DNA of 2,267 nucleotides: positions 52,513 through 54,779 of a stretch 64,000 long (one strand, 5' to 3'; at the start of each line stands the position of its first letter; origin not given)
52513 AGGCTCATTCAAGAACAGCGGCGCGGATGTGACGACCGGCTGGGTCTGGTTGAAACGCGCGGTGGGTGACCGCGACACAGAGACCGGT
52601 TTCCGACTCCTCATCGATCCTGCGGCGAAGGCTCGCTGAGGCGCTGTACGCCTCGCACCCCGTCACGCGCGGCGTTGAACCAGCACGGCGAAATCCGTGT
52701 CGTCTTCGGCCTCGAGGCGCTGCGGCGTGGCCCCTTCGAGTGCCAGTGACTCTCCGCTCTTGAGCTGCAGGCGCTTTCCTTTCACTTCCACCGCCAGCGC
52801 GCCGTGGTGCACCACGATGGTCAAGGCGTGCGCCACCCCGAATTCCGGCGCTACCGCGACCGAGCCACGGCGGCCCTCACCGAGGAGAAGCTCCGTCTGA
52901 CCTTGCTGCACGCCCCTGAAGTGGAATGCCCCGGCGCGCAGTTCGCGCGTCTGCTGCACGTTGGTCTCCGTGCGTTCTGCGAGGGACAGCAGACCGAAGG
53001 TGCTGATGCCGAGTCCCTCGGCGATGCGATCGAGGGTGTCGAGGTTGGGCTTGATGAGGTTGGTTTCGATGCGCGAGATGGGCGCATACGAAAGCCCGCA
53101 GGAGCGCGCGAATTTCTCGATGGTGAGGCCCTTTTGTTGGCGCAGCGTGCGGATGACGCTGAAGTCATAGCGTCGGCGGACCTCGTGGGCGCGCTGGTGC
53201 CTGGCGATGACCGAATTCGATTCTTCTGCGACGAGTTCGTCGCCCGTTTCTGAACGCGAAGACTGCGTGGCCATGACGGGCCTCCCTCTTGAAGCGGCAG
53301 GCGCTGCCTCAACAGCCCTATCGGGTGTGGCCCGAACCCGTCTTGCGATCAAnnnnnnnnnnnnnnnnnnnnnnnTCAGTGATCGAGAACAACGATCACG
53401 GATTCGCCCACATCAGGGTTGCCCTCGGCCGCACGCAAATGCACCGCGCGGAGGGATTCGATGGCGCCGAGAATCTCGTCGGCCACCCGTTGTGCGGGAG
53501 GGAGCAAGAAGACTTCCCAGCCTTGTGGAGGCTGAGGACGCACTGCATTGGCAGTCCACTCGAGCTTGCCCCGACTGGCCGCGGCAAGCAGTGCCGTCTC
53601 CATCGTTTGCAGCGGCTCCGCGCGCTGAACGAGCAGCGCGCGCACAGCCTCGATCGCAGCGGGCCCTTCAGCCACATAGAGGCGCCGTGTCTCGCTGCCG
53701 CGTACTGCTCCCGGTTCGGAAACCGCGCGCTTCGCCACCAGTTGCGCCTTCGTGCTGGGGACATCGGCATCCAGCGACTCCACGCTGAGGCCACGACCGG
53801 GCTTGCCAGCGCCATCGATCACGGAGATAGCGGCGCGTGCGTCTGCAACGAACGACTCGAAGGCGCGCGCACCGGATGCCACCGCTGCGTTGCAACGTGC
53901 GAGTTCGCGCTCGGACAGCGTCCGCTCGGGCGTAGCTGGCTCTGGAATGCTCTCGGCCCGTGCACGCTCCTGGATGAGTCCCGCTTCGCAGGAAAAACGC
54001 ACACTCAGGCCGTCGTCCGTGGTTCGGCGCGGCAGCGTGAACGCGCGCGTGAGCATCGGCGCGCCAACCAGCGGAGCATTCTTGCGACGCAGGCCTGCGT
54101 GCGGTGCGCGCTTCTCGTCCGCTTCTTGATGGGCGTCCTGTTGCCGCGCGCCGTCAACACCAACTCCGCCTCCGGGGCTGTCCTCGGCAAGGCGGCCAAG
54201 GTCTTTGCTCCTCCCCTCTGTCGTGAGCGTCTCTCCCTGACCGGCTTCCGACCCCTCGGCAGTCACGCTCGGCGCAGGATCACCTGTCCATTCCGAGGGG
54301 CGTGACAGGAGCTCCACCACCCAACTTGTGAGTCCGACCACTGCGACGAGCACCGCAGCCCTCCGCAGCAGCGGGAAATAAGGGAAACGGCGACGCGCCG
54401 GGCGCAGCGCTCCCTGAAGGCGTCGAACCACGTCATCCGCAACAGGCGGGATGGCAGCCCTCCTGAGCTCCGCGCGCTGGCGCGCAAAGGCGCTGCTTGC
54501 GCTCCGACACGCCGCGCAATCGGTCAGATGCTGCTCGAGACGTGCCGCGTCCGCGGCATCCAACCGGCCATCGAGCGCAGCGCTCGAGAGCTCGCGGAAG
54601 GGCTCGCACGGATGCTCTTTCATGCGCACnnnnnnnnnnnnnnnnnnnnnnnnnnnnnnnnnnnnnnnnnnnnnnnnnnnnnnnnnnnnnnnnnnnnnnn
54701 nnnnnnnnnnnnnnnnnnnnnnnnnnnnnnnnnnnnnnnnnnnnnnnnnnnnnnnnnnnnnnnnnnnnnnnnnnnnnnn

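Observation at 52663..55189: ECF sigma / zf-HC2 anti-sigma pair and an XRE-cupin regulator embedded at the 3' end of the microcompartment operon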

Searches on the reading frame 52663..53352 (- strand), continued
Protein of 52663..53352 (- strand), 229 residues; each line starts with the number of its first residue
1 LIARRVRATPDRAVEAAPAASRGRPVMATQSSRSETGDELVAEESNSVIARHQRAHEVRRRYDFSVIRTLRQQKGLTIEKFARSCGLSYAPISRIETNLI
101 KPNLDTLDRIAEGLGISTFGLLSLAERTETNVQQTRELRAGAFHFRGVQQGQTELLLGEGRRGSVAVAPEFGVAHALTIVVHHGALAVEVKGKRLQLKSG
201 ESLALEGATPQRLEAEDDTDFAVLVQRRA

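Call 63: fold_search(model_id=the predicted structure, library=pdb)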
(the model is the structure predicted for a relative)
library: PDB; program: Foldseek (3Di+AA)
matches with E <= 10: 1786; with E <= 0.001: 558
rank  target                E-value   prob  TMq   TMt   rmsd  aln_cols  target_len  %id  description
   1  1y9q                  8.9e-12  1.00  0.38  0.43  18.0       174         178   18  Crystal Structure of HTH_3 family Transcriptional Regulator from Vibrio cholerae (released 2005-01-04)
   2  1zz8_A                1.4e-10  1.00  0.39  0.40  10.6       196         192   16  Crystal Structure of FeII HppE in Complex with Substrate Form 2 (released 2005-07-26)
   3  1zz8_B                1.8e-10  1.00  0.37  0.39  10.2       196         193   15  Crystal Structure of FeII HppE in Complex with Substrate Form 2 (released 2005-07-26)
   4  6b9s_C                2.7e-10  1.00  0.37  0.19   9.0       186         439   15  MPnS crystallized in the absence of substrate (released 2017-12-20)
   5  6b9t_A                3.6e-10  1.00  0.37  0.18   9.0       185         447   16  Crystal structure of MPnS with substrate 2-hydroxyethylphosphonate (2-HEP) and Fe(II) bound (released 2017-12-20)
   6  6b9t_B                4.1e-10  1.00  0.39  0.19   9.1       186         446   14  Crystal structure of MPnS with substrate 2-hydroxyethylphosphonate (2-HEP) and Fe(II) bound (released 2017-12-20)
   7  6b9s_A                4.1e-10  1.00  0.38  0.19   9.2       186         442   15  MPnS crystallized in the absence of substrate (released 2017-12-20)
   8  1zz6_A                4.6e-10  1.00  0.38  0.42  10.2       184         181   15  Crystal Structure of Apo-HppE (released 2005-07-26)
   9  6b9r_A                4.6e-10  1.00  0.39  0.19  17.6       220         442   17  Streptomyces albus HEPD with substrate 2-hydroxyethylphosphonate (2-HEP) and Fe(II) bound (released 2017-12-20)
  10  1zz9_A                4.9e-10  1.00  0.38  0.40  10.8       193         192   16  Crystal Structure of FeII HppE (released 2005-07-26)
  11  2bno_A                5.9e-10  1.00  0.38  0.40  10.8       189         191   16  The structure of Hydroxypropylphosphonic acid epoxidase from S. wedmorenis. (released 2005-10-05)
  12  6b9t_E                6.2e-10  1.00  0.38  0.19   9.0       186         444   15  Crystal structure of MPnS with substrate 2-hydroxyethylphosphonate (2-HEP) and Fe(II) bound (released 2017-12-20)
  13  6b9s_F                7.9e-10  1.00  0.37  0.20   9.0       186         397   15  MPnS crystallized in the absence of substrate (released 2017-12-20)
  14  1zz9_C                8.4e-10  1.00  0.37  0.40  10.2       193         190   15  Crystal Structure of FeII HppE (released 2005-07-26)
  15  6b9s_G                1.0e-09  1.00  0.38  0.19   9.2       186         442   15  MPnS crystallized in the absence of substrate (released 2017-12-20)
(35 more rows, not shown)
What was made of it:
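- Closest known: PuuR. Same: 1Y9Q is the top Foldseek hit (call 63).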

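Call 94: find_encoding_contigs(protein=P0021, flank=9000, max_places=1)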
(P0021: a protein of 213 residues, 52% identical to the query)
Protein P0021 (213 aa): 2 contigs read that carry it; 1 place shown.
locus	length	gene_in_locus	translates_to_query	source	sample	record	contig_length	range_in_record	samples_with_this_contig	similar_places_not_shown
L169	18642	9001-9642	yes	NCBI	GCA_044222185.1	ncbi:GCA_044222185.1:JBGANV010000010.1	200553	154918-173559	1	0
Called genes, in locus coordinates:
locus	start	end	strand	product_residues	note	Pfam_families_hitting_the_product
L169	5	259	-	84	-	PF00578:AhpC-TSA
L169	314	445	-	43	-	PF08534:Redoxin (weak), PF00578:AhpC-TSA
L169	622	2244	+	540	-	PF00171:Aldedh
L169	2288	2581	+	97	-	PF00936:BMC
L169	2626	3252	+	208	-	PF27545:CsoS1D_N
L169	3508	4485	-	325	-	-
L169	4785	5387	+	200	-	PF00936:BMC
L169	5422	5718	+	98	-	-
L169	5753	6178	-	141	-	PF00581:Rhodanese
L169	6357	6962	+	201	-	PF07638:Sigma70_ECF (weak), PF04542:Sigma70_r2, PF08281:Sigma70_r4_2, PF04545:Sigma70_r4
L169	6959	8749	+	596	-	-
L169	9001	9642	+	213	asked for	PF01381:HTH_3, PF12844:HTH_19 (faint), PF13560:HTH_31 (weak)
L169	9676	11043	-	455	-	PF03781:FGE-sulfatase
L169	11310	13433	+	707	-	PF00270:DEAD, PF04851:ResIII, PF00271:Helicase_C, PF19833:RecG_dom3_C (weak)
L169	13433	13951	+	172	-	-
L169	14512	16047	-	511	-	PF00158:Sigma54_activat (weak), PF07724:AAA_2, PF00004:AAA (weak), PF07728:AAA_5, PF10431:ClpB_D2-small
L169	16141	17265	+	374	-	PF00069:Pkinase, PF07714:PK_Tyr_Ser-Thr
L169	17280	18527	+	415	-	PF07719:TPR_2 (faint), PF13428:TPR_14 (faint), PF14559:TPR_19 (faint), PF13485:Peptidase_MA_2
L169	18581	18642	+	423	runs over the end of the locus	-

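Call 95: find_encoding_contigs(protein=P0039, flank=9000, max_places=1)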
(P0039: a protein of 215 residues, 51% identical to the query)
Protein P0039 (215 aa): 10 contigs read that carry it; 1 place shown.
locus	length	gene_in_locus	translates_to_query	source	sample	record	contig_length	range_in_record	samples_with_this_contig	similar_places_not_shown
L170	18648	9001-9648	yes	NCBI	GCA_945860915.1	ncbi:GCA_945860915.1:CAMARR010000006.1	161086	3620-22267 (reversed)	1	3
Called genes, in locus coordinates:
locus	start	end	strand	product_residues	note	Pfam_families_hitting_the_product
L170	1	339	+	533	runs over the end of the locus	PF02142:MGS, PF01808:AICARFT_IMPCHas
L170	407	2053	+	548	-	PF00171:Aldedh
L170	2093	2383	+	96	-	PF00936:BMC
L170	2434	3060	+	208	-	PF27545:CsoS1D_N, PF00936:BMC (faint)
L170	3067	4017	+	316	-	-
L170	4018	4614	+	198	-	PF00936:BMC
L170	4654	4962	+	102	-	-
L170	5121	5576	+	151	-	-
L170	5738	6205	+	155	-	-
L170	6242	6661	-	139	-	PF00581:Rhodanese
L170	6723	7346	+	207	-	PF04542:Sigma70_r2, PF08281:Sigma70_r4_2, PF04545:Sigma70_r4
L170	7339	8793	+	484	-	-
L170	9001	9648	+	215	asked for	PF01381:HTH_3, PF12844:HTH_19 (weak), PF13560:HTH_31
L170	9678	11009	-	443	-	PF03781:FGE-sulfatase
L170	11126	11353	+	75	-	PF08984:DUF1858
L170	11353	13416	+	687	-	PF17191:RecG_wedge (faint), PF01336:tRNA_anti-codon (weak), PF04851:ResIII, PF00270:DEAD, PF00271:Helicase_C, PF19833:RecG_dom3_C (weak)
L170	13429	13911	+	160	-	-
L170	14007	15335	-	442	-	PF00158:Sigma54_activat (weak), PF07724:AAA_2, PF00004:AAA, PF07728:AAA_5, PF10431:ClpB_D2-small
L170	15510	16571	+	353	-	PF00069:Pkinase, PF03109:ABC1 (faint), PF07714:PK_Tyr_Ser-Thr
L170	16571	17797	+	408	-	PF07719:TPR_2 (faint)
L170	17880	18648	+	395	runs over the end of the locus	-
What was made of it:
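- In L169 and L170 an opposite-strand rhodanese gene separates the operon from the sigma gene (calls 94, 95).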

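Call 96: find_encoding_contigs(protein=P0046, flank=9000, max_places=1)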
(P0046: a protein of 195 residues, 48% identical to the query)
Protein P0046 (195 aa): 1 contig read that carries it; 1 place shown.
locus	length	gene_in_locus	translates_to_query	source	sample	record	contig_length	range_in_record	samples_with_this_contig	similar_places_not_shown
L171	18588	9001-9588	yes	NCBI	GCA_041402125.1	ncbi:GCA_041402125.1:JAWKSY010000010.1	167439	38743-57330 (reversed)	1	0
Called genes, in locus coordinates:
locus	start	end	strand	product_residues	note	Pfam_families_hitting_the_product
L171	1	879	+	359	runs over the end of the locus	PF04085:MreC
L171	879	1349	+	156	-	-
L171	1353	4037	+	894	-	PF00905:Transpeptidase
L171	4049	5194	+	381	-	PF01098:FTSW_RODA_SPOVE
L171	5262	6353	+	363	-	PF00696:AA_kinase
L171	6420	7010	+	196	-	PF07638:Sigma70_ECF (weak), PF04542:Sigma70_r2, PF08281:Sigma70_r4_2, PF04545:Sigma70_r4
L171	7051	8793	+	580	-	-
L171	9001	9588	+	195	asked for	PF13560:HTH_31 (weak), PF01381:HTH_3, PF07883:Cupin_2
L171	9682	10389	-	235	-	PF03781:FGE-sulfatase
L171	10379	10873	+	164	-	-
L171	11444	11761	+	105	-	-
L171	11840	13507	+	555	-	PF00270:DEAD, PF04851:ResIII, PF00271:Helicase_C, PF19833:RecG_dom3_C (weak)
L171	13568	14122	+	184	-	-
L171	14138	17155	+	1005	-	PF02985:HEAT (faint), PF13646:HEAT_2 (weak)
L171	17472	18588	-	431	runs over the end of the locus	PF07498:Rho_N, PF07497:Rho_RNA_bind, PF00006:ATP-synt_ab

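Call 97: find_encoding_contigs(protein=P0054, flank=9000, max_places=1)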
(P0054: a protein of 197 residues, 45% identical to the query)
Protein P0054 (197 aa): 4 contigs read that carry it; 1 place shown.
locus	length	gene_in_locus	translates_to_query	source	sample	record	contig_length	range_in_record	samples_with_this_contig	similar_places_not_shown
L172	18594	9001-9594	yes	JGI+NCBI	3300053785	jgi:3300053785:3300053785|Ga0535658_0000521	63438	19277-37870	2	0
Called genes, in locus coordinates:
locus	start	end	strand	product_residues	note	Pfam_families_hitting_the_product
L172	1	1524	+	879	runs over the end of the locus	PF03717:PBP_dimer (weak), PF00905:Transpeptidase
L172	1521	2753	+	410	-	PF01098:FTSW_RODA_SPOVE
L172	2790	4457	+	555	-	PF00171:Aldedh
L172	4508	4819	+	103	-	PF00936:BMC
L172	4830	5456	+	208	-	PF27545:CsoS1D_N, PF00936:BMC (faint)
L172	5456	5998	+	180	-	PF03319:EutN_CcmL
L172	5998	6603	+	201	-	PF00936:BMC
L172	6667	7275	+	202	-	PF04542:Sigma70_r2, PF04545:Sigma70_r4, PF08281:Sigma70_r4_2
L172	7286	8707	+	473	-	PF13490:zf-HC2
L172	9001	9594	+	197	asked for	PF01381:HTH_3, PF12844:HTH_19 (weak), PF13443:HTH_26 (weak), PF13560:HTH_31 (weak)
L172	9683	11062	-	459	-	PF03781:FGE-sulfatase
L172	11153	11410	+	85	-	PF08984:DUF1858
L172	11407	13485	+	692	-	PF17191:RecG_wedge, PF00270:DEAD, PF04851:ResIII, PF13604:AAA_30 (weak), PF00271:Helicase_C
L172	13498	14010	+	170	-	-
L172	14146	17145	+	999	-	PF13646:HEAT_2 (faint), PF02985:HEAT (faint), PF03130:HEAT_PBS (faint)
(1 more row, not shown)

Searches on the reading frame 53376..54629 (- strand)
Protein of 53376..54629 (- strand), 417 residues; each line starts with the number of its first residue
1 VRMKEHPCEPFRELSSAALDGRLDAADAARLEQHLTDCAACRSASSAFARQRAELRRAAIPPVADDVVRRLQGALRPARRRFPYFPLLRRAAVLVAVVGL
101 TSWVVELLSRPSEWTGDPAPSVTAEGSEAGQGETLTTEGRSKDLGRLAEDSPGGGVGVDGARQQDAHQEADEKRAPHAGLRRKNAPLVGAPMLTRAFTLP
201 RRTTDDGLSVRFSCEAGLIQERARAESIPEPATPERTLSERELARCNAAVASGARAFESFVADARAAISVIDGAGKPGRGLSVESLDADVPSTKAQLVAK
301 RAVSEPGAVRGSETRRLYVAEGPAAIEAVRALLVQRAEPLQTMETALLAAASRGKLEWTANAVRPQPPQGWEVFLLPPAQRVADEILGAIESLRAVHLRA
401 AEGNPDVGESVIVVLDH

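Call 4: search_protein_families(library=pfam, proteins=[window:53376-54629:-], max_evalue=0.01)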
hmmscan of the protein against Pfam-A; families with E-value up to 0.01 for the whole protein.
window:53376-54629:- (417 aa): 1 family
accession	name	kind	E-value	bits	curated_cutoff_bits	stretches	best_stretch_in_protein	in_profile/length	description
PF13490.11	zf-HC2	-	8.5e-09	35.8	22.2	1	8-42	1-35/35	Putative zinc-finger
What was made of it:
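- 53376..54623 (-): Anti-sigma factor (415 aa) with four parts: a ZAS-type N-terminal domain; a TM helix at residues 89-107; a low-complexity linker; and a lineage-specific C-terminal region of about 230 aa. zf-HC2 (call 4).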

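Call 23: search_protein_families(library=ncbifam, proteins=[window:53376-54623:-], max_evalue=0.01)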
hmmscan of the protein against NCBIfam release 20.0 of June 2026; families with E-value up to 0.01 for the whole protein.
window:53376-54623:- (415 aa): 3 families
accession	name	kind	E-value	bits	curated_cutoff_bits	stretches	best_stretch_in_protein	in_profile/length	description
NF052375.1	antisigma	equivalog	1e-07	32.2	100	1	19-122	8-130/217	anti-sigma factor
NF052368.1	antisigmaE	subfamily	0.00019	21.2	50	1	6-41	4-39/48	anti-sigma factor family protein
TIGR03988.1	antisig_RsrA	equivalog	0.0003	20.8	62.5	1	6-42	2-38/77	mycothiol system anti-sigma-R factor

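Call 26: find_homologous_proteins(query=window:53376-54623:-, max_evalue=0.001)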
Query window:53376-54623:- (415 aa): 2 proteins with E <= 0.001 among 8000 candidates.
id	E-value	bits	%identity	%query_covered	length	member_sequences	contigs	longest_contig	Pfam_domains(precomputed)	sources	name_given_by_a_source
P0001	9.1e-261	883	100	100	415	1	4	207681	PF13490.12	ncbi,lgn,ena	-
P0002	8.1e-146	504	63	100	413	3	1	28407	PF13490.12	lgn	-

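Call 27: find_encoding_contigs(protein=P0002, flank=10000, max_places=3)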
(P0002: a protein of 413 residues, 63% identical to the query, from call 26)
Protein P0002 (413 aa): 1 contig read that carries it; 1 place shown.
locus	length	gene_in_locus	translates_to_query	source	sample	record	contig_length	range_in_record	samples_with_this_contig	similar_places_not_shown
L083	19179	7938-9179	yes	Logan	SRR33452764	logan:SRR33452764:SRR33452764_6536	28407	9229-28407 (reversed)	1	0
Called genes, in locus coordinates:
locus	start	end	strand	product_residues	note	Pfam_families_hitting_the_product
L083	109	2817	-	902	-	PF00675:Peptidase_M16, PF05193:Peptidase_M16_C, PF00675:Peptidase_M16 (weak), PF05193:Peptidase_M16_C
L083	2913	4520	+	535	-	PF00171:Aldedh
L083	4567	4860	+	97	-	PF00936:BMC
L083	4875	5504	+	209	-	PF27545:CsoS1D_N, PF00936:BMC (weak)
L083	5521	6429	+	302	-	-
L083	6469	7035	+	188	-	PF00936:BMC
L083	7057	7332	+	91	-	-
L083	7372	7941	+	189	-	PF04542:Sigma70_r2, PF08281:Sigma70_r4_2, PF04545:Sigma70_r4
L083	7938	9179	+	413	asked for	PF13490:zf-HC2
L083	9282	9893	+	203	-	PF12844:HTH_19 (weak), PF13560:HTH_31 (weak), PF01381:HTH_3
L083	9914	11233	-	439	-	PF03781:FGE-sulfatase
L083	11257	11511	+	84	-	-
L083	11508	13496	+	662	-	PF04851:ResIII, PF00270:DEAD, PF13604:AAA_30 (weak), PF00271:Helicase_C, PF19833:RecG_dom3_C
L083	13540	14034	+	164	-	-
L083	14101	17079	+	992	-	PF13646:HEAT_2, PF02985:HEAT (faint), PF13646:HEAT_2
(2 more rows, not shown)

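Call 28: find_encoding_contigs(protein=P0001, flank=10000, max_places=4)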
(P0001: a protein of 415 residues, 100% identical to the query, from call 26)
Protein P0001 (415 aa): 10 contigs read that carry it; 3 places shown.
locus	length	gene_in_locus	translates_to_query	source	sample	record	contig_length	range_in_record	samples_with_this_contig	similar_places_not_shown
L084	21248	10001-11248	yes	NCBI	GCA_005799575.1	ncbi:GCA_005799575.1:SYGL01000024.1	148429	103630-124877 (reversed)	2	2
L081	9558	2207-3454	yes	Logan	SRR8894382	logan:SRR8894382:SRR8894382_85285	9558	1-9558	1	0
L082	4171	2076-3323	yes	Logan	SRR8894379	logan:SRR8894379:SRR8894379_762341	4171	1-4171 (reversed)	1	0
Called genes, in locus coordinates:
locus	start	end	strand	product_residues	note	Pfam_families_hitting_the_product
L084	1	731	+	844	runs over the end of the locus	PF00905:Transpeptidase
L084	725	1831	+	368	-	PF01098:FTSW_RODA_SPOVE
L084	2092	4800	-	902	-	PF00675:Peptidase_M16, PF05193:Peptidase_M16_C, PF00675:Peptidase_M16, PF05193:Peptidase_M16_C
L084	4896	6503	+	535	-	PF00171:Aldedh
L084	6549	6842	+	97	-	PF00936:BMC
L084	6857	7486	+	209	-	PF27545:CsoS1D_N, PF00936:BMC (weak)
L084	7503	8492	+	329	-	-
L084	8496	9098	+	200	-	PF00936:BMC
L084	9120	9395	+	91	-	-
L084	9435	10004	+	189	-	PF04542:Sigma70_r2, PF08281:Sigma70_r4_2, PF04545:Sigma70_r4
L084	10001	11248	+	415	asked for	PF13490:zf-HC2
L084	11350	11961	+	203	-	PF12844:HTH_19 (weak), PF13560:HTH_31 (weak), PF01381:HTH_3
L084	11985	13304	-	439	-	PF03781:FGE-sulfatase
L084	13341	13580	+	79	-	-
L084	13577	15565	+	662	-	PF04851:ResIII, PF00270:DEAD, PF00271:Helicase_C, PF19833:RecG_dom3_C (weak)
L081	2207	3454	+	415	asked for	PF13490:zf-HC2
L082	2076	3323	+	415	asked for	PF13490:zf-HC2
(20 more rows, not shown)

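Call 31: search_solved_structures(query=window:53376-54623:-, max_evalue=1)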
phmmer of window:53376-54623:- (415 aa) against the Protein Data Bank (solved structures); distinct sequences matched with E-value up to 1: 0.
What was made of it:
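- Tried and rejected: Pfam, NCBIfam and PDB sequence searches were empty (calls 4, 23, 31).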

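Call 54: predict_structure(alignment_id=A1)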
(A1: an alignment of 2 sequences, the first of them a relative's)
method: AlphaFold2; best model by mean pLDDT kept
length: 415 residues; sequences in the alignment: 2
mean_pLDDT: 37.2   pTM: 0.21
mean pLDDT of the five models: 37.2, 35.7, 35.0, 32.9, 30.7
residues with pLDDT >= 90: 0; 70-90: 15; 50-70: 23; < 50: 377
segments of 3 or more residues with pLDDT < 50: 17-20, 45-259, 261-415
pLDDT, mean of each block of 10 residues (from residue 1): 59 52 70 70 48 38 42 40 37 39 33 29 28 26 29 27 28 27 25 25 28 27 30 35 41 45 39 28 27 25 29 38 40 38 43 42 43 41 45 42 32 27
secondary structure, 60 per line:
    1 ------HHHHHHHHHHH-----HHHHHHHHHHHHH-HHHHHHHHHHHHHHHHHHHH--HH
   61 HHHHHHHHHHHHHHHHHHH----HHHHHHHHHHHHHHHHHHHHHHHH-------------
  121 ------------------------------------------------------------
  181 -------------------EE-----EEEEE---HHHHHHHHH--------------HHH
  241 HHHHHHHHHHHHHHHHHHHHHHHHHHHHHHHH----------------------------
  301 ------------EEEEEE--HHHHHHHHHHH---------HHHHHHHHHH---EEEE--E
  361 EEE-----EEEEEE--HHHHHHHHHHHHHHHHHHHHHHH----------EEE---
elements in order: H7-17 H23-35 H37-56 H59-79 H84-107 E207-211 H215-223 H238-272 E313-318 H321-331 H341-350 E354-357 E360-363 E369-374 H377-399 E410-412
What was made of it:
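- On Class I / ZAS anti-sigma factors: The AlphaFold model is unusable (pLDDT 37; call 54).
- Tried and rejected: AlphaFold on a two-sequence alignment gave pLDDT 37, so no fold search was attempted (call 54).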
